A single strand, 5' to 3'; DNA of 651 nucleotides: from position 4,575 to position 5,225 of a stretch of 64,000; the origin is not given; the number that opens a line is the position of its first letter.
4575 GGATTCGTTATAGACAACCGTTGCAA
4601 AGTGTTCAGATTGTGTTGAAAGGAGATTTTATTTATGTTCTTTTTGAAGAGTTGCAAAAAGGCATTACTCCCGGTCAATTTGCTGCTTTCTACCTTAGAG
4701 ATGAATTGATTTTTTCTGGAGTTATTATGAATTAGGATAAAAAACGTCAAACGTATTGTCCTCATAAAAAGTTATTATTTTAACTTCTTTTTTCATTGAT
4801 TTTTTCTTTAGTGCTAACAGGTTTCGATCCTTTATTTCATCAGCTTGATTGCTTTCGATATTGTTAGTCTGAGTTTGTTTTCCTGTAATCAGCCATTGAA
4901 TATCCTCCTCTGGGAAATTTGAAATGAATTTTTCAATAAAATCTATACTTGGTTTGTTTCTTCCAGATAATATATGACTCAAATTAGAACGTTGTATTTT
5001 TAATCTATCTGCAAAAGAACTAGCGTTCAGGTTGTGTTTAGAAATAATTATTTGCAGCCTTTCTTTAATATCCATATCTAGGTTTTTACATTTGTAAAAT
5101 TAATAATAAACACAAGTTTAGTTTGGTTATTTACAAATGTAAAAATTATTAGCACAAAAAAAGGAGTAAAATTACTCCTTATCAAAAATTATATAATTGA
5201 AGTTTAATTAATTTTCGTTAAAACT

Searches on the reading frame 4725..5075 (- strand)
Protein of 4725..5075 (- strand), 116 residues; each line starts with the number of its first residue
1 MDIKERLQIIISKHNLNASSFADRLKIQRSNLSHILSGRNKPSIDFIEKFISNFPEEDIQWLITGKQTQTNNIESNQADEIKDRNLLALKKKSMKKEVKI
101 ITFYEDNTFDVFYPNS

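Call 88: search_protein_families(library=pfam, max_evalue=0.001, proteins=[window:4725-5075:-])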
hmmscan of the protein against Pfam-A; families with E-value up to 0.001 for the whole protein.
window:4725-5075:- (116 aa): 2 families
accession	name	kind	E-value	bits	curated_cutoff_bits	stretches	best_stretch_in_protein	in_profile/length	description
PF12844.13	HTH_19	-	4.2e-08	33.4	30.2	1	5-67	2-63/64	Helix-turn-helix domain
PF01381.28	HTH_3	-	7.8e-05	23.1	23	1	13-54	7-48/55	Helix-turn-helix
